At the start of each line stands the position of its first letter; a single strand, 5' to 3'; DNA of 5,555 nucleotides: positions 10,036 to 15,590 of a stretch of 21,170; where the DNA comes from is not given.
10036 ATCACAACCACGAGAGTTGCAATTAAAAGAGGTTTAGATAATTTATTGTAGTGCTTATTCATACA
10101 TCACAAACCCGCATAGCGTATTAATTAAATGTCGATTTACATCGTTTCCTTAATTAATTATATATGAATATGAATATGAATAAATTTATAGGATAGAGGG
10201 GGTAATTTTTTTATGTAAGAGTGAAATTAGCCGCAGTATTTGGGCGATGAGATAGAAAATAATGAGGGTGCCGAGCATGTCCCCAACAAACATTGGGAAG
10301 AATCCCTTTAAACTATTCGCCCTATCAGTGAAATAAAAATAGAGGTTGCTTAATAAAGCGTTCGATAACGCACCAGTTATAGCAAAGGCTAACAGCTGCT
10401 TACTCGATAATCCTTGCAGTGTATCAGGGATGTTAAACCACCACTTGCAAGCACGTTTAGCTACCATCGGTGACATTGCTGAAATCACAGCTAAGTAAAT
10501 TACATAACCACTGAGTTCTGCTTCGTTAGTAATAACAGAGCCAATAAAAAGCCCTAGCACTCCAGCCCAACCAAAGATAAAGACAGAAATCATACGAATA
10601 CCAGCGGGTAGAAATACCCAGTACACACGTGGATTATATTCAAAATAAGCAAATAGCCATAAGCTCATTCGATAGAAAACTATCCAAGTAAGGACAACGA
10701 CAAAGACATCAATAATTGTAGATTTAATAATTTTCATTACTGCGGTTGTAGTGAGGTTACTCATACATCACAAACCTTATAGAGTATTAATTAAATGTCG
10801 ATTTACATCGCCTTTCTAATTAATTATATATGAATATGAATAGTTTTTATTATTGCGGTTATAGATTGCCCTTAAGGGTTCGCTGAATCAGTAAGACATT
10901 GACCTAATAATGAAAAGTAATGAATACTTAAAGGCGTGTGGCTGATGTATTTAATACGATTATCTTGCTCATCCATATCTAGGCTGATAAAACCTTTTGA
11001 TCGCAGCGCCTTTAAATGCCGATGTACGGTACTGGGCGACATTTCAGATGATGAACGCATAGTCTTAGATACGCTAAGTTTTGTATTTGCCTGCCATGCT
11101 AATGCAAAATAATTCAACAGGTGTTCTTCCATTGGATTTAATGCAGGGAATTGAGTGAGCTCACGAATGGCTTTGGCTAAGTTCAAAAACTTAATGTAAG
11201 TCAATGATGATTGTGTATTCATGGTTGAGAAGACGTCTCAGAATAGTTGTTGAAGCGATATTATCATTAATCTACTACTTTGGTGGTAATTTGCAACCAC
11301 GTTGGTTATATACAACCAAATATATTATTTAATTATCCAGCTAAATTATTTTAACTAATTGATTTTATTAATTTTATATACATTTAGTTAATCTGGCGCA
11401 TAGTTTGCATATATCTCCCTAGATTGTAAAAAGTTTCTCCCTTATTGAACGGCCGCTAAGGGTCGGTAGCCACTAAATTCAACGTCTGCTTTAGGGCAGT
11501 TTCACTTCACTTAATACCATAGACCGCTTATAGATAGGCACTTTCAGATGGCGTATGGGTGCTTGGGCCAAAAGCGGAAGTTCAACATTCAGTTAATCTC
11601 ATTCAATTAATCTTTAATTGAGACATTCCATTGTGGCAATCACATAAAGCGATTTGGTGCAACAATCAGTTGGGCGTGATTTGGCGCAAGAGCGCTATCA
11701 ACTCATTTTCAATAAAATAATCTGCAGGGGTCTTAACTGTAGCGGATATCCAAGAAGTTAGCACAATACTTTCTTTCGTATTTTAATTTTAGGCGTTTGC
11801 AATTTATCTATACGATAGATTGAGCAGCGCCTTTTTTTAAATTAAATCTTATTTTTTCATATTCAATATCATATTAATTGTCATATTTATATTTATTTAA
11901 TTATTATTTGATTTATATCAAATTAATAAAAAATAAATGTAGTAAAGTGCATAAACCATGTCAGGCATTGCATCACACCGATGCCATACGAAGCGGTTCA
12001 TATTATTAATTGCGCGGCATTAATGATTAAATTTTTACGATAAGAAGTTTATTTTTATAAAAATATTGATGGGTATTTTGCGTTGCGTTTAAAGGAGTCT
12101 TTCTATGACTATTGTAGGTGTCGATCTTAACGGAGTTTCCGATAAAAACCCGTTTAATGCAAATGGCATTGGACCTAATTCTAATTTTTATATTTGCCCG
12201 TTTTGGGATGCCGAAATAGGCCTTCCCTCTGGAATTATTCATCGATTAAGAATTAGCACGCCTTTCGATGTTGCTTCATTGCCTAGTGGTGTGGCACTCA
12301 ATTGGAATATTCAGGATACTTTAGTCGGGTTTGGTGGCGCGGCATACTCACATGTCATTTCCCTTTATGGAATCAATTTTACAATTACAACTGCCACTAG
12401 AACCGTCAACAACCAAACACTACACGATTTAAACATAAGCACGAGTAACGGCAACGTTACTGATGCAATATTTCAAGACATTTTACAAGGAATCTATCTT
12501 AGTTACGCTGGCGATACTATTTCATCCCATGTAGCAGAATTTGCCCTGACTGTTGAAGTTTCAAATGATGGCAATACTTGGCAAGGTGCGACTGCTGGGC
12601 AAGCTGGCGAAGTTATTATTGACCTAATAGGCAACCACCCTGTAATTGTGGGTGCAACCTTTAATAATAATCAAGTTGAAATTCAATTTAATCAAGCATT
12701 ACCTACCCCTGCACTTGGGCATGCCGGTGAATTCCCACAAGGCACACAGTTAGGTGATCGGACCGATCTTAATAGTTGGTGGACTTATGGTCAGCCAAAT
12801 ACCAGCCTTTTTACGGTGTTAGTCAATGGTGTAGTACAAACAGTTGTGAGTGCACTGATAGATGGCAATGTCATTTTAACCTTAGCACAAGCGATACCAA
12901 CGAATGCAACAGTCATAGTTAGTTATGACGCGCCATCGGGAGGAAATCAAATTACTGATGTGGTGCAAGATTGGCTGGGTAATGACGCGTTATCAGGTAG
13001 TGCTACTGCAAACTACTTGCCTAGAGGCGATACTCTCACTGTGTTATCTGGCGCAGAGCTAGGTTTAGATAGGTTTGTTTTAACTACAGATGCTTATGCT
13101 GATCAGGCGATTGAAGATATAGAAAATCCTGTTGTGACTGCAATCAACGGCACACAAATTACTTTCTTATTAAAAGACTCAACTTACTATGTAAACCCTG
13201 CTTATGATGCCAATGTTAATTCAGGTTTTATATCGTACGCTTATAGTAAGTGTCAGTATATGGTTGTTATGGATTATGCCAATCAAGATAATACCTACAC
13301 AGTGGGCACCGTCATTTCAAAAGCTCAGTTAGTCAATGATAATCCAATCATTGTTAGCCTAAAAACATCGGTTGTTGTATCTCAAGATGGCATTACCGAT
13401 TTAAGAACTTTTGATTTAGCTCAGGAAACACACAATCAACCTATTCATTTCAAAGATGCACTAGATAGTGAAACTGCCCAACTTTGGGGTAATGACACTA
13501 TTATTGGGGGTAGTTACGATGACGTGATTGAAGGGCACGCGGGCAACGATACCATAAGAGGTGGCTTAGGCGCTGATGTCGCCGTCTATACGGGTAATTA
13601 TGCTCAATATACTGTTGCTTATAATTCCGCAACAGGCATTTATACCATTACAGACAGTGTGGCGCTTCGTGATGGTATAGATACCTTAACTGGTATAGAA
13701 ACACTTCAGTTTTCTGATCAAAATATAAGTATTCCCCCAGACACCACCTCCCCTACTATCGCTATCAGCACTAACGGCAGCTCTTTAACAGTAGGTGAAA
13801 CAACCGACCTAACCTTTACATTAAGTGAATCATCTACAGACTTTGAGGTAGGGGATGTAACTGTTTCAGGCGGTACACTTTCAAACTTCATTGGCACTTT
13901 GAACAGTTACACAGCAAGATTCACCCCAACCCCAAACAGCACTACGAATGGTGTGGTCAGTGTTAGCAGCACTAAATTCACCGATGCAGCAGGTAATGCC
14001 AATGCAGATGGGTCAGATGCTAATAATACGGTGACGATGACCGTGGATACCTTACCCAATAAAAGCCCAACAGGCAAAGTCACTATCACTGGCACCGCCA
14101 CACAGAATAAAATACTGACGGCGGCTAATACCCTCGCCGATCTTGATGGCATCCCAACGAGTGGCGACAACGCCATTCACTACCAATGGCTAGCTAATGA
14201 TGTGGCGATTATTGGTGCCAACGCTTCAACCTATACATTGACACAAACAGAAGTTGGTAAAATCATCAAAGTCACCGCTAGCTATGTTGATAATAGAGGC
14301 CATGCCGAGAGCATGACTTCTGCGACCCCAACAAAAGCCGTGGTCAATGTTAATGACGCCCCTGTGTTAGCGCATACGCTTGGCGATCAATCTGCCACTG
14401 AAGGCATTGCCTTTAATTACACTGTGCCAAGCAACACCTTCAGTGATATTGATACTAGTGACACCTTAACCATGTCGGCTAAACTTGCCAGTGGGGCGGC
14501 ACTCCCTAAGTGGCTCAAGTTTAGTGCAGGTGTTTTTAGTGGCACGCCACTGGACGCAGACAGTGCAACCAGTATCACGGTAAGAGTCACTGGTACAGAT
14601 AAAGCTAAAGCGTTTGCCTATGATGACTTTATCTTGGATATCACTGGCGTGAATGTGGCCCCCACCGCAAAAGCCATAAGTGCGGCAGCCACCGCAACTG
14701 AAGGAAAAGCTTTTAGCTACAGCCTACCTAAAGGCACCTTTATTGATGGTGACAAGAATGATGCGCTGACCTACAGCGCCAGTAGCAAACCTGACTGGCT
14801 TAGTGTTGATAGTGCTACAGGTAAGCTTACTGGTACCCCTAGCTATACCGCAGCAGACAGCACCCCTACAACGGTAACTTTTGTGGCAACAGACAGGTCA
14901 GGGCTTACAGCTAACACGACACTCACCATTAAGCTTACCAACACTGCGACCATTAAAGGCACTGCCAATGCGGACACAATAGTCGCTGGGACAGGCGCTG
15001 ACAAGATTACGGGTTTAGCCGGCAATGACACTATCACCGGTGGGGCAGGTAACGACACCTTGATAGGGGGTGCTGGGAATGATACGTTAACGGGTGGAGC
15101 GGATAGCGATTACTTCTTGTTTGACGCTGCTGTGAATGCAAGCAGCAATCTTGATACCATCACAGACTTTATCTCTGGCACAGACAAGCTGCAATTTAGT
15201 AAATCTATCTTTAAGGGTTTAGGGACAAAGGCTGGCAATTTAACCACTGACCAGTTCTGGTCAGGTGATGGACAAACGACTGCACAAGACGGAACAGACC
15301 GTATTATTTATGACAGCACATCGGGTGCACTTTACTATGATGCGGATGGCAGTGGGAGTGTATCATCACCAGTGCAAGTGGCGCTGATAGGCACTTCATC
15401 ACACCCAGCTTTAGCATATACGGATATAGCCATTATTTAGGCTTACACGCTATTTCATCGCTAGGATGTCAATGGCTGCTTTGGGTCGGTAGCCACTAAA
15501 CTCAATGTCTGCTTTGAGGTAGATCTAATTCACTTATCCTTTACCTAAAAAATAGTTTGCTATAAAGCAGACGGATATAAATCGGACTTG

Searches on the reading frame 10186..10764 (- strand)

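Call 62: search_protein_families(library=pfam, proteins=[window:10186-10764:-], max_evalue=0.001)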
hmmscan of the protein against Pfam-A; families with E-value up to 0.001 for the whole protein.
window:10186-10764:- (192 aa): 1 family
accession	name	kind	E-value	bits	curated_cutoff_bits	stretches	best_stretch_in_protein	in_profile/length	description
PF05231.19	MASE1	-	3.1e-07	30.3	29.8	1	23-184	5-176/299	MASE1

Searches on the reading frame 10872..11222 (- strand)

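Call 62: search_protein_families(library=pfam, proteins=[window:10872-11222:-], max_evalue=0.001)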
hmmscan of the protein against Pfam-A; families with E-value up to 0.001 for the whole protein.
window:10872-11222:- (116 aa): 3 families
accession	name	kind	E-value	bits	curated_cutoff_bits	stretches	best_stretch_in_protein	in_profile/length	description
PF01022.26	HTH_5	-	0.00012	22.3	22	1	60-80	26-46/47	Bacterial regulatory protein, arsR family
PF01726.22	LexA_DNA_bind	-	0.00017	21.7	23.7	1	61-82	38-59/65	LexA DNA binding domain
PF13412.12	HTH_24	-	0.0003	20.7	21.9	1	61-79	29-47/48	Winged helix-turn-helix DNA-binding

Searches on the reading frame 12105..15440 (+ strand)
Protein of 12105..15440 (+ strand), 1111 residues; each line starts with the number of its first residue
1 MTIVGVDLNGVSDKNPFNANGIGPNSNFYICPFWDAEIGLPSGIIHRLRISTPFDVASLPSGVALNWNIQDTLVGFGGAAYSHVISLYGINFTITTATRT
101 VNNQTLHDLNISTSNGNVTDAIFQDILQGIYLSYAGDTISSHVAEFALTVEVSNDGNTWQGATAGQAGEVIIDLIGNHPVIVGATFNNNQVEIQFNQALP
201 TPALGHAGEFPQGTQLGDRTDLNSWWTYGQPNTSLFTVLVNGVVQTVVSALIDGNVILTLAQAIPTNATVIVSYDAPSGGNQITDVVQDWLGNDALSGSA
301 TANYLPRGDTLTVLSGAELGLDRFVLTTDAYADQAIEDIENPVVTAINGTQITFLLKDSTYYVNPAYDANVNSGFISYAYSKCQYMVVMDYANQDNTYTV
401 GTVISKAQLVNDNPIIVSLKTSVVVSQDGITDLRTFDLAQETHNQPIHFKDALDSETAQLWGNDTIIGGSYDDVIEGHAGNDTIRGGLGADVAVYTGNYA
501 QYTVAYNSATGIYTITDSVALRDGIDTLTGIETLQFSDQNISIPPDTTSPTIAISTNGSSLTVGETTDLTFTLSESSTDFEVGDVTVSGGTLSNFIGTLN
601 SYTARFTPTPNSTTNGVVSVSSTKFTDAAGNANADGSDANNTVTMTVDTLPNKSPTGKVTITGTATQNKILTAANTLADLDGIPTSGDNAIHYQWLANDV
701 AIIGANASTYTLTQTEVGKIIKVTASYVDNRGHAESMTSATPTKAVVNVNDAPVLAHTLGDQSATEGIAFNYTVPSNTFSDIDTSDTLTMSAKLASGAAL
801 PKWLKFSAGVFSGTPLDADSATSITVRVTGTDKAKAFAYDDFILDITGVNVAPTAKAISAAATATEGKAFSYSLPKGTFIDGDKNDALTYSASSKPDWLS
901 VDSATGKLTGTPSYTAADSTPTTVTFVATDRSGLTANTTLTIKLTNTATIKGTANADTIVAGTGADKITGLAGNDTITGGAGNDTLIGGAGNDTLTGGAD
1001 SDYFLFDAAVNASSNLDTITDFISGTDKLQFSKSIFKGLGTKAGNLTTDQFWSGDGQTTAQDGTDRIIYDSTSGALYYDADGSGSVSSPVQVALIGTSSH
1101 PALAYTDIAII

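Call 3: search_protein_families(library=pfam, proteins=[window:12105-15440:+], max_evalue=0.01)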
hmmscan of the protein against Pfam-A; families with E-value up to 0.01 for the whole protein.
window:12105-15440:+ (1111 aa): 6 families
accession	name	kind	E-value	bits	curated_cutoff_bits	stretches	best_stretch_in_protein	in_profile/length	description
PF05345.18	He_PIG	-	2.9e-27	95.4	24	2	752-846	1-95/96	Putative Ig domain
PF19078.6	Big_12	-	2.7e-24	85.8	27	1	546-642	1-100/102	Bacterial Ig-like domain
PF00353.25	HemolysinCabind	-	3e-22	78.7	23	3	952-986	2-36/36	RTX calcium-binding nonapeptide repeat (4 copies)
PF08548.17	Peptidase_M10_C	-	9e-08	32.6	20.7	1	968-1034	66-132/193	Peptidase M10 serralysin C terminal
PF13753.12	SWM_repeat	-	4.7e-05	24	27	1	230-278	34-85/86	Putative flagellar system-associated repeat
PF18957.6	RibLong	-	0.0031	18.7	27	1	887-942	35-92/93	Long Rib domain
